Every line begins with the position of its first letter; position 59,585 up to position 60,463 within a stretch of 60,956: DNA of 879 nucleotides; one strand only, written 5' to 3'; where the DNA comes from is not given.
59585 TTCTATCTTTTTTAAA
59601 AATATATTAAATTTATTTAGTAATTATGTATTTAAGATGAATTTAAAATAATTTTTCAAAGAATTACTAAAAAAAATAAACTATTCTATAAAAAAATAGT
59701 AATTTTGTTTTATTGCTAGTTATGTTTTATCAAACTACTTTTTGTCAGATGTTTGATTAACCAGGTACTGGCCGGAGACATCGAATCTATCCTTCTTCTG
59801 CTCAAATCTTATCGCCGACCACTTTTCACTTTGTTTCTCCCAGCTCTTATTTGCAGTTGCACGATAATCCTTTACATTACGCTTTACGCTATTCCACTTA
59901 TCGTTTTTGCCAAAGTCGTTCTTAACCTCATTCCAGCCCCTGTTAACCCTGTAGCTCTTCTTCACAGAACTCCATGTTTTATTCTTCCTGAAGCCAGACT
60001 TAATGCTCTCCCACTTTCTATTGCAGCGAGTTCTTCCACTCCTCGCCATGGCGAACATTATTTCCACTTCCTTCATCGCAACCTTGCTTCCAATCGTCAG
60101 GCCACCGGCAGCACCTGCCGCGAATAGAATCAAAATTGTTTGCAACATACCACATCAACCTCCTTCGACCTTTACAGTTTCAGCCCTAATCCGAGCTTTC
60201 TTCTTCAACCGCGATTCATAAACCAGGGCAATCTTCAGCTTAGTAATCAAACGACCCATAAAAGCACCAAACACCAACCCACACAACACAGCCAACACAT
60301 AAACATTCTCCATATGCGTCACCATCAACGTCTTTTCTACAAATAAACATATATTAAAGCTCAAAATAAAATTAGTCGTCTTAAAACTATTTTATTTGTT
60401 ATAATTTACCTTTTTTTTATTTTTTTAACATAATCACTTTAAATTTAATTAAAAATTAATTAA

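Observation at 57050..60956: Tandem array of at least five paralogous cassettes (glycine-zipper mini-TM protein coupled to a Trp-repeat membrane protein) that runs off the window end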

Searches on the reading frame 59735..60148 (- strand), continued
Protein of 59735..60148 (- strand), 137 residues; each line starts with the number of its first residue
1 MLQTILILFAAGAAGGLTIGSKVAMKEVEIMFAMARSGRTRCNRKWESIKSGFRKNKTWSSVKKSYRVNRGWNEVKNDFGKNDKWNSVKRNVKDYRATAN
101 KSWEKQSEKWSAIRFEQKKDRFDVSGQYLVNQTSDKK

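Call 46: search_protein_families(library=pfam, max_evalue=1, proteins=[L009:869-1294:-, L004:3010-3273:+, L001:2435-3415:+])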
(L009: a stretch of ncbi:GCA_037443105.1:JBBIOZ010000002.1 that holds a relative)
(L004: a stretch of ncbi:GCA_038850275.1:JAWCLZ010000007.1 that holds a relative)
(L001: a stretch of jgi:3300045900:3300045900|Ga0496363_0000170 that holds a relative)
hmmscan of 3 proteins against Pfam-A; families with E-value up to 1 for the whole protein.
L009:869-1294:- (141 aa): 6 families
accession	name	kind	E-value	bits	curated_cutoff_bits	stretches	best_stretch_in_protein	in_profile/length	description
PF14947.12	HTH_45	-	0.0052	17.2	25.5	1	75-110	39-73/77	Winged helix-turn-helix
PF09079.17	Cdc6_C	-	0.04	14.3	25.1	1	41-93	27-76/96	CDC6, C terminal winged helix domain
PF01638.23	HxlR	-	0.047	14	20.8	1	70-111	34-81/91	HxlR-like helix-turn-helix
PF07381.18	EarA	-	0.061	13.6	22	0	20-40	2-22/90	EarA-like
PF25213.1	HVO_A0261_N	-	0.12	12.7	35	1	69-116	38-84/86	HVO_A0261 N-terminal domain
PF24038.1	DUF7347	-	0.18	12.5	27.6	1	66-104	39-75/77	Domain of unknown function (DUF7347)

L004:3010-3273:+ (87 aa): 0 families

L001:2435-3415:+ (326 aa): 3 families
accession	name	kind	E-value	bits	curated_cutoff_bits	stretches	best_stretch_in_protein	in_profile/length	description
PF04055.27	Radical_SAM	-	4.9e-22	79.3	29.5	1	29-171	6-166/166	Radical SAM superfamily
PF13186.11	SPASM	-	0.00027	21.6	21.5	1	241-294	1-66/67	Iron-sulfur cluster-binding domain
PF11946.13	DUF3463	-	0.0089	16.3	31.3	1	202-243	21-61/134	Domain of unknown function (DUF3463)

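Call 47: search_protein_families(library=ncbifam, max_evalue=0.001, proteins=[L001:2435-3415:+, L001:7460-7738:+, L001:7745-8473:+])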
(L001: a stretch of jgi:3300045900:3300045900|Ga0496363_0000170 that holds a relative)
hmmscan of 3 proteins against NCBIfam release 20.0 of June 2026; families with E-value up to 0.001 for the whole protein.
L001:2435-3415:+ (326 aa): 41 families (the best 25 are shown)
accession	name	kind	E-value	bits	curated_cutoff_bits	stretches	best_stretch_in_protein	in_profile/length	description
TIGR03961.1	rSAM_PTO1314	hypoth_equivalog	1.5e-34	119.8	306.05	1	7-233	10-234/332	PTO1314 family radical SAM protein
TIGR02668.1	moaA_archaeal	equivalog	6.3e-25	87.8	325.25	1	24-263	14-269/303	GTP 3',8-cyclase MoaA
NF001199.0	PRK00164.2-1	equivalog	3.1e-20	72.5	231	1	25-183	17-187/308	GTP 3',8-cyclase MoaA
TIGR02109.1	PQQ_syn_pqqE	equivalog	1.1e-19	70.7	381.35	1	18-175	5-173/358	pyrroloquinoline quinone biosynthesis protein PqqE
TIGR02666.1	moaA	equivalog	5.1e-19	68.4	284.05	1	26-193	16-201/336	GTP 3',8-cyclase MoaA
TIGR04546.1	rSAM_ahbC_deAc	equivalog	2.3e-17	62.9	650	1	9-173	29-202/390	12,18-didecarboxysiroheme deacetylase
TIGR03962.1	mycofact_rSAM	equivalog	4.8e-17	62.1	265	1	17-299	9-308/339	mycofactocin radical SAM maturase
TIGR04545.1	rSAM_ahbD_hemeb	equivalog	2.2e-16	60.3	500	1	25-176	5-167/339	heme b synthase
TIGR04051.1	rSAM_NirJ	equivalog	3.2e-16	59.2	515.45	1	28-172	10-164/354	heme d1 biosynthesis radical SAM protein NirJ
TIGR04347.1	pseudo_SAM_Halo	equivalog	6.4e-16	58.6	525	1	16-175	35-203/390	TIGR04347 family pseudo-SAM/SPASM protein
TIGR04303.1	GeoRSP_rSAM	equivalog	1.1e-15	58.1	400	1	17-174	2-167/325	GeoRSP system radical SAM/SPASM protein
TIGR04054.1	rSAM_NirJ1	equivalog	1.3e-15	56.9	650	1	23-172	39-198/387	putative heme d1 biosynthesis radical SAM protein NirJ1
TIGR04055.1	rSAM_NirJ2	equivalog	2.8e-15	56.7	500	1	22-308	2-305/326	putative heme d1 biosynthesis radical SAM protein NirJ2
TIGR04317.1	W_rSAM_matur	equivalog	4.4e-15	55.7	380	1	26-175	10-175/349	tungsten cofactor oxidoreductase radical SAM maturase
TIGR03470.1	HpnH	equivalog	1.2e-14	54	225.05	1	14-242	22-255/318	adenosyl-hopene transferase HpnH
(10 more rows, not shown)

L001:7460-7738:+ (92 aa): 5 families
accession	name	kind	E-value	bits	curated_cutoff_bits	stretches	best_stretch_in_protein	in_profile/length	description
NF041918.1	SAMP1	equivalog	1.9e-26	92.4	60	1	3-92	1-91/91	ubiquitin-like small modifier protein 1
TIGR01687.1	moaD_arch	subfamily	2.4e-26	92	49.5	1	3-92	1-88/88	MoaD family protein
TIGR01682.1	moaD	equivalog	6e-12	46.2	66.15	1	3-92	1-80/80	molybdopterin converting factor subunit 1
NF008347.0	PRK11130.1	equivalog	2.9e-10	40.6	94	1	3-92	2-81/81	molybdopterin synthase sulfur carrier subunit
NF053661.1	Urm1_like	equivalog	0.00023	21.3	70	1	8-92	5-79/79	Urm1-like protein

L001:7745-8473:+ (242 aa): 0 families
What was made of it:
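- The enzyme falls below every curated NCBIfam cut-off; its best match is the PTO1314 family at 120 bits against a cut-off of 306 (call 47).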

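Call 68: fold_search(model_id=the predicted structure, library=pdb)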
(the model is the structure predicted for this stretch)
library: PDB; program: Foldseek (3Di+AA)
matches with E <= 10: 5; with E <= 0.001: 0
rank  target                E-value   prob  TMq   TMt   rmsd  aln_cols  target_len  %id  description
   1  9ss4_BG               2.2e+00  0.33  0.26  0.47   8.7        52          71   15  pre-50S ribosomal subunit in rimM-KO with RsfS (-H68) (released 2026-02-04)
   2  4x0f_B                4.7e+00  0.04  0.18  0.08  15.2        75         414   17  Crystal structure of crosslink stabilized long-form PDE4B in complex with (R)-(-)-rolipram (released 2015-03-11)
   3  9ss6_BG               5.9e+00  0.16  0.27  0.50   8.6        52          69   15  70S ribosome from RimM-KO (released 2026-02-04)
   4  1yzm                  7.8e+00  0.08  0.21  0.52   3.4        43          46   19  Structure of Rabenosyn (458-503), Rab4 binding domain (released 2005-07-26)
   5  3c24_A                8.4e+00  0.02  0.20  0.12   9.0        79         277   13  Crystal structure of a putative oxidoreductase (YP_511008.1) from Jannaschia sp. CCS1 at 1.62 A resolution (released 2008-02-05)

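Call 72: search_protein_families(library=pfam, max_evalue=10, proteins=[P0001, P0002, P0003, P0004, P0006, P0009, P0027])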
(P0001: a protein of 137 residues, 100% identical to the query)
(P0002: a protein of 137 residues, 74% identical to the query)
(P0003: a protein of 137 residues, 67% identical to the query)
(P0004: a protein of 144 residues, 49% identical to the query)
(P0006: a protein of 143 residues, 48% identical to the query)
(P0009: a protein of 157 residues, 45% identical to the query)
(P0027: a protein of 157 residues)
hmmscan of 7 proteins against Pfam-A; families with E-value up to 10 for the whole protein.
P0001 (137 aa): 1 family
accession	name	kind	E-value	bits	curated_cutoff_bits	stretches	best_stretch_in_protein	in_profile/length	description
PF05017.19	TMP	-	6.3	8.4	15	0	46-53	1-8/11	TMP repeat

P0002 (137 aa): 0 families

P0003 (137 aa): 1 family
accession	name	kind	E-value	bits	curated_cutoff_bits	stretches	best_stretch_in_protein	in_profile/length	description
PF13873.12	Myb_DNA-bind_5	-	1.7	9.1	21.7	1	81-120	37-75/78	Myb/SANT-like DNA-binding domain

P0004 (144 aa): 2 families
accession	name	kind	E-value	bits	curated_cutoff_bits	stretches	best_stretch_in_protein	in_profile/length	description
PF19808.4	DUF6291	-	0.19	12.4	27.2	1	27-56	42-71/79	Family of unknown function (DUF6291)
PF14943.11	MRP-S26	-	1.1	9.5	27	1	63-128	52-119/168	Mitochondrial ribosome subunit S26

P0006 (143 aa): 2 families
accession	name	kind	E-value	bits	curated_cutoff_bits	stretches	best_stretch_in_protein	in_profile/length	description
PF19808.4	DUF6291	-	6.4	7.5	27.2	1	27-56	42-71/79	Family of unknown function (DUF6291)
PF00039.24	fn1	-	9.8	6.9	27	1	63-77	7-21/40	Fibronectin type I domain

P0009 (157 aa): 2 families
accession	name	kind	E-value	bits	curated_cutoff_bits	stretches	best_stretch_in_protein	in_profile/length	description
PF12325.13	TMF_TATA_bd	-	0.41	11.2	29.1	1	26-95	9-77/115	TATA element modulatory factor 1 TATA binding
PF01640.23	Peptidase_C10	-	3.2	8.4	26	1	23-80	26-83/194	Peptidase C10 family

P0027 (157 aa): 4 families
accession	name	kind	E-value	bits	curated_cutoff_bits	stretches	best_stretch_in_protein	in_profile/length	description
PF12325.13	TMF_TATA_bd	-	0.86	10.2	29.1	1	29-102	9-82/115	TATA element modulatory factor 1 TATA binding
PF01640.23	Peptidase_C10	-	1.4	9.6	26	1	26-83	26-83/194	Peptidase C10 family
PF16044.11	DUF4796_C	-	2.1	8.5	28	1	37-84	51-97/152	DUF4796 C-terminal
PF19808.4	DUF6291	-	5.8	7.6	27.2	0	30-65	42-77/79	Family of unknown function (DUF6291)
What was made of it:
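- On Myb/IRF-type Trp-cluster DNA-binding domains: Only E = 1.7-7 hits to Myb_DNA-bind_5 (call 72).
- There are weak Myb_DNA-bind_5 hits at E = 1.7-7 in two members (call 72), which is noise level.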

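Call 79: search_solved_structures(query=L001:2435-3415:+, max_evalue=0.001)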
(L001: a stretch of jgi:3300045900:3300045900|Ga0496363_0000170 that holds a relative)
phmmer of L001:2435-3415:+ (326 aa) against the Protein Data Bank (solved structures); distinct sequences matched with E-value up to 0.001: 8.
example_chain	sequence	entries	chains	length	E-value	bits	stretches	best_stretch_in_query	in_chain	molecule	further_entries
6efn_A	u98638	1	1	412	5.8e-09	38.7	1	23-303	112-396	Sporulation killing factor maturation protein SkfB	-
6c8v_A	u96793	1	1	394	3.6e-08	36.1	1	19-176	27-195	Coenzyme PQQ synthesis protein E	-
7vob_C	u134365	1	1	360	2.1e-07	33.6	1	27-175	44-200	Cytosylglucuronate decarboxylase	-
7voc_C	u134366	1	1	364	2.2e-07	33.6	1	27-175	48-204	Cytosylglucuronate decarboxylase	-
2fb2_A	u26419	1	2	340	0.00016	24.1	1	23-157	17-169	Molybdenum cofactor biosynthesis protein A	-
1tv7_A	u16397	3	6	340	0.00024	23.6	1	25-157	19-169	Molybdenum cofactor biosynthesis protein A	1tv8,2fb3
7tol_A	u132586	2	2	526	0.00063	22.2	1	22-172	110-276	glycerol dibiphytanyl glycerol tetraether - macrocyclic archaeol synthase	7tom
5v1q_A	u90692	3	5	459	0.00068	22.1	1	16-113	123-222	Radical SAM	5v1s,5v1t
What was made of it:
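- Its nearest solved relatives are the peptide maturases SkfB and PqqE (E = 6e-9 and 4e-8, call 79).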

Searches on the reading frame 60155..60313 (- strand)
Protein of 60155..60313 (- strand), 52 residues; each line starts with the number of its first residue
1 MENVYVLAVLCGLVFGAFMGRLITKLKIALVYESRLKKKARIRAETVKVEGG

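Call 3: search_protein_families(library=pfam, max_evalue=1, proteins=[window:60155-60313:-])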
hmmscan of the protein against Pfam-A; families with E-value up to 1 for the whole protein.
window:60155-60313:- (52 aa): 3 families
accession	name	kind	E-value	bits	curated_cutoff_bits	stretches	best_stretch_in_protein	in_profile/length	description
PF02653.21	BPD_transp_2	-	0.1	12.1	26.8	1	5-31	59-85/269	Branched-chain amino acid transport system / permease component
PF23655.1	LYRM_2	-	0.14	12.4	27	1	21-44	18-41/70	LYR motif containing domain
PF03672.18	UPF0154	-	0.33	11.3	27.1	0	6-25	2-21/60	Uncharacterised protein family (UPF0154)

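Call 4: search_protein_families(library=ncbifam, max_evalue=1, proteins=[window:60155-60313:-])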
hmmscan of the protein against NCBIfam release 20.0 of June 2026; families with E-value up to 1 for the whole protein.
window:60155-60313:- (52 aa): 0 families

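Call 22: find_homologous_proteins(query=A4, max_evalue=0.1)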
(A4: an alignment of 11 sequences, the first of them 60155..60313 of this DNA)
Query A4 (11 sequences) (52 aa, profile of the alignment): 17 proteins with E <= 0.1 among 365 candidates.
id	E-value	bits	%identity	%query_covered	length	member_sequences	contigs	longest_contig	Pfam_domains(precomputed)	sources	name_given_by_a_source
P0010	9.6e-23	97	73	100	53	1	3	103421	-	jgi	jgi:hypothetical protein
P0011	1.6e-22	97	62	85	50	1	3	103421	-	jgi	jgi:hypothetical protein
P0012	2.3e-22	96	59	75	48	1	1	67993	-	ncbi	ncbi:MAG: hypothetical protein QXJ68_04115 [Methanocellales archaeon]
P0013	3.8e-22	95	67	100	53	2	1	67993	-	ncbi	ncbi:MAG: hypothetical protein QXJ68_04095 [Methanocellales archaeon]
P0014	5.2e-22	95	67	100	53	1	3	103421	-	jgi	jgi:hypothetical protein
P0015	1.2e-21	94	59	75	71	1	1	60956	-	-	-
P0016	1.6e-21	93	71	87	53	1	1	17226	-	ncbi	-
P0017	6.2e-21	92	69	75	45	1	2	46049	-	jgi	jgi:hypothetical protein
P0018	6.5e-21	92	77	92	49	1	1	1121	-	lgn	-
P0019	1.2e-19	87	60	100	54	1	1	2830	-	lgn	-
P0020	2.0e-19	87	65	100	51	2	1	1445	-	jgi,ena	-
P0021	5.2e-18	82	60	87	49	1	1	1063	-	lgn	-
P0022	8.1e-18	82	69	87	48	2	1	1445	-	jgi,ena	-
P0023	4.7e-17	79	60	92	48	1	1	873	-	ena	-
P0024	1.5e-16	78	68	73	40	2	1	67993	-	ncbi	ncbi:MAG: hypothetical protein QXJ68_04120 [Methanocellales archaeon]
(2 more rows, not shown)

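Call 23: find_encoding_contigs(protein=P0016, flank=10000, max_places=3)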
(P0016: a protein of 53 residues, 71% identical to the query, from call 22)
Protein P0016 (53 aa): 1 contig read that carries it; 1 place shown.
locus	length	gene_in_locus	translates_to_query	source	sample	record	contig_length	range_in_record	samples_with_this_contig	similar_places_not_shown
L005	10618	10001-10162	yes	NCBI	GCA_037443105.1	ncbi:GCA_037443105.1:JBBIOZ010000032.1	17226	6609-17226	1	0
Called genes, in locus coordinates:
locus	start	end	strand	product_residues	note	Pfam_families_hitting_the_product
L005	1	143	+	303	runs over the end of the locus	PF01255:Prenyltransf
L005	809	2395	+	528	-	PF01645:Glu_synthase (faint)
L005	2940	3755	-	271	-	PF01135:PCMT, PF01209:Ubie_methyltran, PF13489:Methyltransf_23, PF06325:PrmA, PF13847:Methyltransf_31, PF08241:Methyltransf_11, PF08242:Methyltransf_12, PF13649:Methyltransf_25, +2 more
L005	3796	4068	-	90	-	PF04014:MazE_antitoxin (weak)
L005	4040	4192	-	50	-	-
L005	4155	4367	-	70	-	PF13686:DrsE_2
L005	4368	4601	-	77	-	PF01206:TusA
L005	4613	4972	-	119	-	PF02635:DsrE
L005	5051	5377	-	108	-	PF02635:DsrE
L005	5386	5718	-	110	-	PF04077:DsrH (weak)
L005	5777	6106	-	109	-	-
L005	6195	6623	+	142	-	PF01980:TrmO_N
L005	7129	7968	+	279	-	PF04055:Radical_SAM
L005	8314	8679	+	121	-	PF25213:HVO_A0261_N (faint)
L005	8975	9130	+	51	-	-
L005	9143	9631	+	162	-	-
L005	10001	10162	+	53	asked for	-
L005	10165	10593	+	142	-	-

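Call 24: find_encoding_contigs(protein=P0019, flank=5000, max_places=3)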
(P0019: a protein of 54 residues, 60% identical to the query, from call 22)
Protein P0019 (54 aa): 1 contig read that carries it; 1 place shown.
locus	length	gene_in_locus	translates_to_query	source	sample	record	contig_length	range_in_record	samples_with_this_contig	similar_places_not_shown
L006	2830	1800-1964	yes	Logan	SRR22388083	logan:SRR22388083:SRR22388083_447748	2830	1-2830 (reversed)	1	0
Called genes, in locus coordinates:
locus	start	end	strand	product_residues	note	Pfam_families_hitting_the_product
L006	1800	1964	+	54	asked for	-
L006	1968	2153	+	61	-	-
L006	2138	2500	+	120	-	-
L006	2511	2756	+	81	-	-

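Call 38: search_protein_families(library=padloc, max_evalue=1, proteins=[window:60155-60313:-])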
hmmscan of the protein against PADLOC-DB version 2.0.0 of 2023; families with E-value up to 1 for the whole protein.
window:60155-60313:- (52 aa): 0 families

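Call 39: search_protein_families(library=phrogs, max_evalue=1, proteins=[window:60155-60313:-])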
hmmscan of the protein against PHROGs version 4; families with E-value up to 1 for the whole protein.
window:60155-60313:- (52 aa): 0 families

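Call 46: search_protein_families(library=pfam, max_evalue=1, proteins=[L005:8314-8679:+])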
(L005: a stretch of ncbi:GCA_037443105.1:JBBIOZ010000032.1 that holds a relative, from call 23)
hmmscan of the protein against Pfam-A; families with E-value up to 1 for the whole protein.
L005:8314-8679:+ (121 aa): 10 families
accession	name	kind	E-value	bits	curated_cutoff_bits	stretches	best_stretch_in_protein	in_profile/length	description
PF25213.1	HVO_A0261_N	-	2.5e-05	24.5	35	1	58-112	28-81/86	HVO_A0261 N-terminal domain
PF14947.12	HTH_45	-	0.011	16.2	25.5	1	69-107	34-71/77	Winged helix-turn-helix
PF12802.13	MarR_2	-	0.016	15.8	27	1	58-86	24-52/61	MarR family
PF01022.26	HTH_5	-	0.023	15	22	1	59-86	20-47/47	Bacterial regulatory protein, arsR family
PF13551.12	HTH_29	-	0.03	14.8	28.1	1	59-83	17-41/64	Winged helix-turn helix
PF01638.23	HxlR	-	0.04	14.2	20.8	1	59-109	23-80/91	HxlR-like helix-turn-helix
PF01978.25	TrmB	-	0.08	13.2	25.6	1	58-86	26-54/68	Sugar-specific transcriptional regulator TrmB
PF03551.20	PadR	-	0.15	12.6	27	1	57-102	20-73/75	Transcriptional regulator PadR-like family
PF13545.12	HTH_Crp_2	-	0.16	12.4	27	1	58-87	26-56/70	Crp-like helix-turn-helix domain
PF14338.12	Mrr_N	-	0.22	12.2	29.5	1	69-102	52-85/87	Mrr N-terminal domain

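Call 47: search_protein_families(library=ncbifam, max_evalue=0.001, proteins=[L005:7129-7968:+])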
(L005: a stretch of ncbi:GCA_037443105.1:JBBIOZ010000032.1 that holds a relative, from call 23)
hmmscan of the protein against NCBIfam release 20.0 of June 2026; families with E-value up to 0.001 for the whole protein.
L005:7129-7968:+ (279 aa): 31 families (the best 25 are shown)
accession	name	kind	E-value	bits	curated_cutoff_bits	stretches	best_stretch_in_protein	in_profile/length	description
TIGR03961.1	rSAM_PTO1314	hypoth_equivalog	5.8e-25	88.3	306.05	1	5-188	55-234/332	PTO1314 family radical SAM protein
TIGR02668.1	moaA_archaeal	equivalog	6.1e-18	64.8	325.25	1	2-215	41-266/303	GTP 3',8-cyclase MoaA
TIGR02109.1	PQQ_syn_pqqE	equivalog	2e-16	59.9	381.35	1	4-130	40-173/358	pyrroloquinoline quinone biosynthesis protein PqqE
TIGR02666.1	moaA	equivalog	2.6e-15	56.2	284.05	1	3-150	45-203/336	GTP 3',8-cyclase MoaA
NF001199.0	PRK00164.2-1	equivalog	1.1e-14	54.3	231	1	1-140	42-189/308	GTP 3',8-cyclase MoaA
TIGR04347.1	pseudo_SAM_Halo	equivalog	1e-13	51.3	525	1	4-171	71-242/390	TIGR04347 family pseudo-SAM/SPASM protein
TIGR04545.1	rSAM_ahbD_hemeb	equivalog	1.7e-13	50.8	500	1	8-131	37-167/339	heme b synthase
TIGR04546.1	rSAM_ahbC_deAc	equivalog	1.9e-13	50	650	1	8-129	76-203/390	12,18-didecarboxysiroheme deacetylase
TIGR04054.1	rSAM_NirJ1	equivalog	3.5e-12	45.7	650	1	5-127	70-198/387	putative heme d1 biosynthesis radical SAM protein NirJ1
TIGR04051.1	rSAM_NirJ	equivalog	4.3e-12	45.7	515.45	1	2-128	33-165/354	heme d1 biosynthesis radical SAM protein NirJ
TIGR03962.1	mycofact_rSAM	equivalog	5.8e-12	45.4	265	1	7-253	47-307/339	mycofactocin radical SAM maturase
TIGR04317.1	W_rSAM_matur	equivalog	3.9e-11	42.7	380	1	24-130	58-175/349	tungsten cofactor oxidoreductase radical SAM maturase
NF038283.1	viperin_w_prok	equivalog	1.1e-10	41.2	180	1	17-118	54-169/281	viperin family antiviral radical SAM protein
NF045574.1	sacti_mat_StsB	exception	1.3e-10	40.8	625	1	3-129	127-259/466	StsB family radical SAM/SPASM domain sactipeptide maturase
TIGR04055.1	rSAM_NirJ2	equivalog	1.5e-09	37.8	500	1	8-239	36-280/326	putative heme d1 biosynthesis radical SAM protein NirJ2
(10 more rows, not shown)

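Call 71: search_protein_families(library=pfam, alignment_id=A4, max_evalue=10)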
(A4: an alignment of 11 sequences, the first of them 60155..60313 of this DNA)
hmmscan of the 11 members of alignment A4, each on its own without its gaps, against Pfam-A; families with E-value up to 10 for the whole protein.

A. member 1, window:60155-60313:- (52 aa): 3 families
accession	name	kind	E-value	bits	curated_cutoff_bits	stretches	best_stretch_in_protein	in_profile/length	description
PF02653.21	BPD_transp_2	-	0.1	12.1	26.8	1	5-31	59-85/269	Branched-chain amino acid transport system / permease component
PF23655.1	LYRM_2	-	0.14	12.4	27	1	21-44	18-41/70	LYR motif containing domain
PF03672.18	UPF0154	-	0.33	11.3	27.1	1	6-25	2-21/60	Uncharacterised protein family (UPF0154)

B. families by the number of members that match (of 11 scanned): 5 families
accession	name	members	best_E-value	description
PF03672.18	UPF0154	3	0.13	Uncharacterised protein family (UPF0154)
PF05736.17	OprF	1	0.075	OprF membrane domain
PF17591.7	UL41A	1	0.091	Herpesvirus UL41A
PF02653.21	BPD_transp_2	1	0.1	Branched-chain amino acid transport system / permease component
PF23655.1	LYRM_2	1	0.14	LYR motif containing domain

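Call 72: search_protein_families(library=pfam, max_evalue=10, proteins=[L005:9143-9631:+, L005:10165-10593:+])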
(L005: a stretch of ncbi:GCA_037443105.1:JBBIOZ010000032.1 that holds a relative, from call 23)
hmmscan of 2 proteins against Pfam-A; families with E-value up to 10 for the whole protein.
L005:9143-9631:+ (162 aa): 4 families
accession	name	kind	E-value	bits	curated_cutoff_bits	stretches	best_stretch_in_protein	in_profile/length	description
PF11648.16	RIG-I_C-RD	-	0.01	16.4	25.6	1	98-137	71-111/117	C-terminal domain of RIG-I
PF19070.5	DUF5766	-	0.22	12.2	27.4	1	116-145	3-31/77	Family of unknown function (DUF5766)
PF05017.19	TMP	-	2.6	9.5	15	0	46-54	1-9/11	TMP repeat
PF21126.3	KATNA1_MIT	-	8.6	6.6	23.1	1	120-137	39-56/64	Katanin p60 subunit A1, MIT domain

L005:10165-10593:+ (142 aa): 4 families
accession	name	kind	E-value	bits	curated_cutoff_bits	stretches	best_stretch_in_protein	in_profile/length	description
PF13027.11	DUF3888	-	0.11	13.3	22.2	1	49-113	4-67/87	Protein of unknown function (DUF3888)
PF00517.22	GP41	-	1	9.7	29.6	1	63-125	77-129/197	Retroviral envelope protein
PF13873.12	Myb_DNA-bind_5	-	7.1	7.1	21.7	1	89-128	38-76/78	Myb/SANT-like DNA-binding domain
PF00039.24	fn1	-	8.9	7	27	1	63-77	7-21/40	Fibronectin type I domain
